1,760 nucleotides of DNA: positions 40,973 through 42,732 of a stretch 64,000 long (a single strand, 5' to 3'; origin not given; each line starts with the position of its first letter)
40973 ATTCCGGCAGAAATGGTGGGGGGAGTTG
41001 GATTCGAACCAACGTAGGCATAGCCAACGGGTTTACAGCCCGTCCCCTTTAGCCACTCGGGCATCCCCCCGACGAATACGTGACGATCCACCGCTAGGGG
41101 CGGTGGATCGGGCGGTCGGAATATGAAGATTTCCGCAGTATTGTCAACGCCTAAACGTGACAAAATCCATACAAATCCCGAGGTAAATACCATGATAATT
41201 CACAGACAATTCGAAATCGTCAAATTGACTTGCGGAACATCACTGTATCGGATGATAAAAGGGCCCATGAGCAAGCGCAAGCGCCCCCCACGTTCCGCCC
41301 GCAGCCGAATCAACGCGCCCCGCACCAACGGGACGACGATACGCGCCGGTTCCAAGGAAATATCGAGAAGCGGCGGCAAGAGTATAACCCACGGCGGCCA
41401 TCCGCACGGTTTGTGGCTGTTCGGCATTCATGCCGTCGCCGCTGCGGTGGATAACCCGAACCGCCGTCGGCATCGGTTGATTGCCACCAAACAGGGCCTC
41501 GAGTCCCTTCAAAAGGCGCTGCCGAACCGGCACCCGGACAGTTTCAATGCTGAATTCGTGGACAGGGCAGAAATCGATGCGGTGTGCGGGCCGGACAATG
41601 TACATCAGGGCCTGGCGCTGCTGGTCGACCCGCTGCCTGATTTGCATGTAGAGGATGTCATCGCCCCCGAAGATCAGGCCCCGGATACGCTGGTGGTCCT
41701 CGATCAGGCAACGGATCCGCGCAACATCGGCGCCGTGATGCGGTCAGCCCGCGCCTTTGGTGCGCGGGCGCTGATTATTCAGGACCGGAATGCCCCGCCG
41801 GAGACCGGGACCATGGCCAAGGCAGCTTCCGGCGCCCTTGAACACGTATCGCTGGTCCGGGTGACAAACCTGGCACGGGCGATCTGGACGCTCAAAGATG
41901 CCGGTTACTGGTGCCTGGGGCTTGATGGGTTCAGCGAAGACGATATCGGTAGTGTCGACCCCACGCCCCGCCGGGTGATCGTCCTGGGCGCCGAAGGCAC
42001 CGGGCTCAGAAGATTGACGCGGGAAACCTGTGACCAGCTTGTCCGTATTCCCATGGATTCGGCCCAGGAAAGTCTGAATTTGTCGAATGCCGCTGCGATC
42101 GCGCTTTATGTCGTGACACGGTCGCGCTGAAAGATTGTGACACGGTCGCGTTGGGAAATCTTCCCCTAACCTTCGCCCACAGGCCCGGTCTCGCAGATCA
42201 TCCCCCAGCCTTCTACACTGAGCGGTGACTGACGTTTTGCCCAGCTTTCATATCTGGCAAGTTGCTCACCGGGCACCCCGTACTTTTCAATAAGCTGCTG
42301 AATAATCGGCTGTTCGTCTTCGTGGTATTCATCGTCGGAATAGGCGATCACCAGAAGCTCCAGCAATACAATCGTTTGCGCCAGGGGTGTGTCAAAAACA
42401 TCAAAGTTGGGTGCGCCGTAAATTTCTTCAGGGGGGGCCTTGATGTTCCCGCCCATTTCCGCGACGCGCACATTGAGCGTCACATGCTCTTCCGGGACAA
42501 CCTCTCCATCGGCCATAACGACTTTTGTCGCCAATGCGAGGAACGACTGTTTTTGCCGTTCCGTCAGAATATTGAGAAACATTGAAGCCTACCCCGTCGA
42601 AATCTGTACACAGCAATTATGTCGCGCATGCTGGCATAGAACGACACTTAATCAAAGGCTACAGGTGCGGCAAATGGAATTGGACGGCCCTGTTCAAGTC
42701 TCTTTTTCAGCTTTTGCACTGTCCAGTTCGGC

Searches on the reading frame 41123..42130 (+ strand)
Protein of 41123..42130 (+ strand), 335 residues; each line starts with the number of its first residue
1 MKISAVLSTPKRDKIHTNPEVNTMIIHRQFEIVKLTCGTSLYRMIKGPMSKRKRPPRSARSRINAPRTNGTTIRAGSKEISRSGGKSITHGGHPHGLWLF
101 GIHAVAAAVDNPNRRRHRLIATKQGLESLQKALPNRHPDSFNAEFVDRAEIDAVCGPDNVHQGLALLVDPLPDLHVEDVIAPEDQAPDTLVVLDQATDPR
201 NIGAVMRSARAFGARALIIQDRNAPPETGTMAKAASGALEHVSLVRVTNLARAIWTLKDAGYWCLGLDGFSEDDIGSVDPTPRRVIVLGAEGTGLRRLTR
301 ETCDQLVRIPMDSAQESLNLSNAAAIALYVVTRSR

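Call 48: search_protein_families(library=pfam, proteins=[window:41123-42130:+], max_evalue=0.001)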
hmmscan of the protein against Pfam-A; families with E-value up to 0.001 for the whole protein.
window:41123-42130:+ (335 aa): 2 families
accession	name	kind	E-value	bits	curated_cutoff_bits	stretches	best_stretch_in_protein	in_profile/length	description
PF00588.24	SpoU_methylase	-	1.9e-38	132.2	29.7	1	190-329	3-142/142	SpoU rRNA Methylase family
PF08032.17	SpoU_sub_bind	-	2e-07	31.7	22.8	1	98-172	1-74/76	RNA 2'-O ribose methyltransferase substrate binding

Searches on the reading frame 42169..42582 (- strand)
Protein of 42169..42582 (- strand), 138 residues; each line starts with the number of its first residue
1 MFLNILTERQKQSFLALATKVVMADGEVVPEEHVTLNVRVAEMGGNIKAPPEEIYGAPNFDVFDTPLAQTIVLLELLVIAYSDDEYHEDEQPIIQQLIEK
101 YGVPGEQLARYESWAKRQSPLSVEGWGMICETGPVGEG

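Call 5: search_protein_families(library=pfam, proteins=[window:42169-42582:-], max_evalue=0.01)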
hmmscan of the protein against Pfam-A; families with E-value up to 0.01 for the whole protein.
window:42169-42582:- (138 aa): 1 family
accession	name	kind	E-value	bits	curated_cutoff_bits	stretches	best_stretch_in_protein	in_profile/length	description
PF05099.18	TerB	-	8.1e-08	33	24.4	1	72-110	77-115/118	Tellurite resistance protein TerB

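Call 60: find_homologous_proteins(query=window:42169-42582:-, max_evalue=0.00001)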
Query window:42169-42582:- (138 aa): 56 proteins with E <= 0.00001 among 94 candidates.
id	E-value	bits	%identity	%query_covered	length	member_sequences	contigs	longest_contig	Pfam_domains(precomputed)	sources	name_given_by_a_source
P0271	6.3e-85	300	99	100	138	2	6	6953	PF05099.19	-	-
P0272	2.7e-79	282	93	100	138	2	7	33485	PF05099.19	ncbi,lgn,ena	-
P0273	1.7e-66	240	79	99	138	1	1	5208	PF05099.19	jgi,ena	-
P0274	7.4e-66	238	79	98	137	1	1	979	PF05099.19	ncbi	-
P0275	9.0e-65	235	77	100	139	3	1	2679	PF05099.19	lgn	-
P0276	4.1e-64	233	79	95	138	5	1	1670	PF05099.19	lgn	-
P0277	6.2e-64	232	81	97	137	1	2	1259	PF05099.19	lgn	-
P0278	1.4e-63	231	74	100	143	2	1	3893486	PF05099.19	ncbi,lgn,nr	ncbi:hypothetical protein L2D14_09735 [Thalassospiraceae bacterium LMO-JJ14]|nr:hypothetical protein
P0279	6.3e-63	229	79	98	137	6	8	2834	PF05099.19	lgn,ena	-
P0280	1.9e-62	227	76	99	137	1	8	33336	PF05099.19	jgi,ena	-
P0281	2.3e-62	227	76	98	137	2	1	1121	PF05099.19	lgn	-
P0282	2.9e-62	227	76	99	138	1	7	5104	PF05099.19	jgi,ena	-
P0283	3.1e-62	227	78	98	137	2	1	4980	PF05099.19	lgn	-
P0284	6.8e-62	225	75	98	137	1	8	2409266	PF05099.19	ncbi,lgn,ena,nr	ncbi:MAG: hypothetical protein JJ900_18670 [Rhodospirillales bacterium]|nr:hypothetical protein [Rho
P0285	1.9e-61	224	74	99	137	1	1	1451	PF05099.19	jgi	-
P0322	5.0e-46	174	60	98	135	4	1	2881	PF05099.19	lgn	-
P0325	5.5e-36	142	51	99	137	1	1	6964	PF05099.19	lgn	-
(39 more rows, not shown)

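Call 61: find_encoding_contigs(protein=P0325, flank=4000, max_places=2)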
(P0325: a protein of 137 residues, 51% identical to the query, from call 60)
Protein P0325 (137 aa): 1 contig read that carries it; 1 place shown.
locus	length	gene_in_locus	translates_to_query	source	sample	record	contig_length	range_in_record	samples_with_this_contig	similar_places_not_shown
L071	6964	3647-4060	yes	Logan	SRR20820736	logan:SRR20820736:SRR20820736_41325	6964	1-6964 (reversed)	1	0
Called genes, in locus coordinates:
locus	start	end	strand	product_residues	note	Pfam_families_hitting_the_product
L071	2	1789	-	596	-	?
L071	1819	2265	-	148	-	PF00072:Response_reg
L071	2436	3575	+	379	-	PF01266:DAO, PF13450:NAD_binding_8 (weak)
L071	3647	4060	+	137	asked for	PF05099:TerB (faint)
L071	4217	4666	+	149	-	PF01814:Hemerythrin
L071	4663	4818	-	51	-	-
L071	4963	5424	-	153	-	PF05099:TerB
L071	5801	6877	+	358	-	PF02541:Ppx-GppA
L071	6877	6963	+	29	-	?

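Call 62: find_encoding_contigs(protein=P0322, flank=4000, max_places=2)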
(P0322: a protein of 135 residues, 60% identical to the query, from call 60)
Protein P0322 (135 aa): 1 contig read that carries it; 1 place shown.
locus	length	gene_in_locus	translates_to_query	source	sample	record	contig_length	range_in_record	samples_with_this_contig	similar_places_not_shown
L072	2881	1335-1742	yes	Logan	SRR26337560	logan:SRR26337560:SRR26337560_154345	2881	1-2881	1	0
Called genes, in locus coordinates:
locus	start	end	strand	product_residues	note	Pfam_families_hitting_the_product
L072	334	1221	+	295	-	PF00520:Ion_trans, PF08016:PKD_channel (weak)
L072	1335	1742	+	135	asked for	PF05099:TerB (faint)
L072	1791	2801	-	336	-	PF08032:SpoU_sub_bind, PF00588:SpoU_methylase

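Call 70: search_solved_structures(query=window:42169-42582:-, max_evalue=10)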
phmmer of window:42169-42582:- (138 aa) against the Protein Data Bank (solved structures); distinct sequences matched with E-value up to 10: 4.
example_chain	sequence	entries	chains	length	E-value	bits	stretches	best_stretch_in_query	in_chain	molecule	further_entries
9r2k_A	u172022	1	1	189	0.27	14.6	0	83-116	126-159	N30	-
2l47_A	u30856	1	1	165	0.32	14.4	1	82-128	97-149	N-acetylmuramoyl-L-alanine amidase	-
1yb0_A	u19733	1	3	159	0.38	14.1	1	81-129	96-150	prophage LambdaBa02, N-acetylmuramoyl-L-alanine amidase, family 2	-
2ar3_A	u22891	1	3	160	0.55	13.6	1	84-129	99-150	prophage lambdaba02, n-acetylmuramoyl-l-alanine amidase, family 2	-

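Call 71: search_protein_families(library=ncbifam, proteins=[window:42169-42582:-], max_evalue=0.01)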
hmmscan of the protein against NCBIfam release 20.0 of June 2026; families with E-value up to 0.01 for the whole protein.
window:42169-42582:- (138 aa): 0 families

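Call 78: predict_structure(alignment_id=A2)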
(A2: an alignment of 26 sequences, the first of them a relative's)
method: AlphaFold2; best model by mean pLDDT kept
length: 138 residues; sequences in the alignment: 26
mean_pLDDT: 85.7   pTM: 0.84
mean pLDDT of the five models: 85.7, 84.9, 83.8, 82.1, 81.9
residues with pLDDT >= 90: 69; 70-90: 57; 50-70: 10; < 50: 2
segments of 3 or more residues with pLDDT < 50: none
pLDDT, mean of each block of 10 residues (from residue 1): 90 94 79 84 91 91 94 91 73 89 91 82 82 65
secondary structure, 60 per line:
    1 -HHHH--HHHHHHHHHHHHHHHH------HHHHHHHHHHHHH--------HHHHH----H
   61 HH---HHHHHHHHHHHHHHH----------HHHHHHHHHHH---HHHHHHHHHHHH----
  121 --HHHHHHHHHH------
elements in order: H2-5 H8-23 H30-42 H51-55 H66-80 H91-101 H105-116 H123-132

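Call 80: fold_search(model_id=the predicted structure, library=pdb)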
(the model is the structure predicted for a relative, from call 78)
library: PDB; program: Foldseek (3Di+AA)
matches with E <= 10: 102; with E <= 0.001: 0
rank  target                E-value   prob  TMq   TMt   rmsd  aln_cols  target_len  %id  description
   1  2ou3_A                4.5e-02  1.00  0.52  0.46   8.7       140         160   20  Crystal structure of a tellurite resistance protein of cog3793 (npun_f6341) from nostoc punctiforme pcc 73102 at 1.85  (released 2007-03-06)
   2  2h5n_A                8.0e-02  1.00  0.52  0.54   4.7       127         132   14  Crystal Structure of Protein of Unknown Function PG1108 from Porphyromonas gingivalis W83 (released 2006-07-25)
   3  2h5n_D                1.1e-01  1.00  0.52  0.57   4.7       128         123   14  Crystal Structure of Protein of Unknown Function PG1108 from Porphyromonas gingivalis W83 (released 2006-07-25)
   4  2h5n_C                1.4e-01  1.00  0.55  0.60   4.4       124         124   16  Crystal Structure of Protein of Unknown Function PG1108 from Porphyromonas gingivalis W83 (released 2006-07-25)
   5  2h5n_B                1.9e-01  1.00  0.56  0.61   4.1       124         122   15  Crystal Structure of Protein of Unknown Function PG1108 from Porphyromonas gingivalis W83 (released 2006-07-25)
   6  5dke_B                1.2e+00  0.08  0.22  0.15  16.7       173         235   10  Crystal Structure of the ER-alpha Ligand-binding Domain in complex with a 3-naphthyl-substituted, methyl, cis-diaryl-e (released 2016-05-04)
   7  7xrg                  1.8e+00  0.08  0.21  0.18  17.2       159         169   20  ferritin nanocage assembly with nickel ion (released 2023-05-17)
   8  7dqo_A                2.0e+00  0.05  0.18  0.15  18.7       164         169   18  Marsupenaeus japonicus ferritin mutant-D132R (released 2021-12-01)
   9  2ib0_B                2.2e+00  0.07  0.20  0.20  14.8       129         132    8  Crystal structure of a conserved hypothetical protein, rv2844, from Mycobacterium tuberculosis (released 2006-09-26)
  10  2ib0_A                2.7e+00  0.06  0.20  0.19  16.5       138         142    9  Crystal structure of a conserved hypothetical protein, rv2844, from Mycobacterium tuberculosis (released 2006-09-26)
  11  8g9j                  2.8e+00  0.10  0.30  0.23  11.8       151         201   14  Geometrically programmable nanomaterial construction using regularized protein building blocks (released 2024-03-13)
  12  6lp5_A                2.8e+00  0.06  0.22  0.20  18.0       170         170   18  Structure of Sinonovacula constricta ferritin (released 2020-04-08)
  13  7twa_B                2.8e+00  0.05  0.20  0.15  14.4       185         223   11  Crystal structure of apo BesC from Streptomyces cattleya (released 2022-04-13)
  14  9n1e                  3.1e+00  0.04  0.20  0.11  14.3       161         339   16  Crystal structure of N-oxygenase HrmI with the diferric cofactor partially loaded (released 2025-08-20)
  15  8tls_A                3.4e+00  0.09  0.25  0.29  14.2       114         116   14  Crystal structure of Shewanella benthica Group 1 truncated hemoglobin C51S C71S Y108A variant (released 2024-04-03)
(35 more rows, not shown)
